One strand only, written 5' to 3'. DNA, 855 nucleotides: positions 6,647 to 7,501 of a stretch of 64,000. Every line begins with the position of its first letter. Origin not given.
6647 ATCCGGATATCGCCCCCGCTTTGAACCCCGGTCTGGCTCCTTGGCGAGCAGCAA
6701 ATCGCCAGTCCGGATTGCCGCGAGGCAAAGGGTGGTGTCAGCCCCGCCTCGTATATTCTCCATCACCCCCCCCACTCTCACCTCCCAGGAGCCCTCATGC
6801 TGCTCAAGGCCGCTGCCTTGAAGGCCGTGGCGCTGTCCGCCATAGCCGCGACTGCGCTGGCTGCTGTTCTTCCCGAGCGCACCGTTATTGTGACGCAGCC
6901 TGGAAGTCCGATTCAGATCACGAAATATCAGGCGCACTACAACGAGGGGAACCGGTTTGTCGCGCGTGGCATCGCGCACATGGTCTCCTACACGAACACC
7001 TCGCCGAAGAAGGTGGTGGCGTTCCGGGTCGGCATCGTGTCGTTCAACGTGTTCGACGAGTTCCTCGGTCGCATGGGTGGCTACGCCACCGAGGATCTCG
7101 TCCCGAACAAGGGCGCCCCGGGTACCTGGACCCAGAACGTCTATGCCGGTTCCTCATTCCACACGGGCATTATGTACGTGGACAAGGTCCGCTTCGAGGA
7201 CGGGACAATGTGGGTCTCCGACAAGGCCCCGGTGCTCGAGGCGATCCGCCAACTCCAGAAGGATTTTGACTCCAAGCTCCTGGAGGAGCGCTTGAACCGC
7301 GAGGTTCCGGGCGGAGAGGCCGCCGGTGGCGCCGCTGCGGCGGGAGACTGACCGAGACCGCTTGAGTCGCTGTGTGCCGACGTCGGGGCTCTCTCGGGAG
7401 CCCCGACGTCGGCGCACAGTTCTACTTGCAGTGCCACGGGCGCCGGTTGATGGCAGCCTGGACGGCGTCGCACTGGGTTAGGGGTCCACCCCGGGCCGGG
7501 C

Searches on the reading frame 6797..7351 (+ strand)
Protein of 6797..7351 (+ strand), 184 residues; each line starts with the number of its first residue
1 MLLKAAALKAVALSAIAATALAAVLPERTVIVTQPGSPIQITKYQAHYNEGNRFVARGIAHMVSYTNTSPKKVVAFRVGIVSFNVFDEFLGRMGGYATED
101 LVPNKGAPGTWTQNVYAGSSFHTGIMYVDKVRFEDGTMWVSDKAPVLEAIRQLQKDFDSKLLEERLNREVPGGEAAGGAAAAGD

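Call 14: search_protein_families(library=pfam, proteins=[window:6797-7351:+], max_evalue=0.01)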
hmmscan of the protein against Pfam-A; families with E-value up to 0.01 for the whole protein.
window:6797-7351:+ (184 aa): 1 family
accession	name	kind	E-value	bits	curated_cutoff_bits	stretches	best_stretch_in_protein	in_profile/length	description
PF19092.6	DUF5780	-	0.0099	16.5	28.2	0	109-140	65-95/109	Family of unknown function (DUF5780)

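Call 15: search_protein_families(library=padloc, proteins=[window:6797-7351:+], max_evalue=0.01)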
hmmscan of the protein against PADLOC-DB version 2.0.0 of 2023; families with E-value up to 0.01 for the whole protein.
window:6797-7351:+ (184 aa): 0 families

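Call 76: search_protein_families(library=phrogs, proteins=[window:6797-7351:+], max_evalue=0.01)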
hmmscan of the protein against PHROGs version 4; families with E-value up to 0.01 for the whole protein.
window:6797-7351:+ (184 aa): 0 families
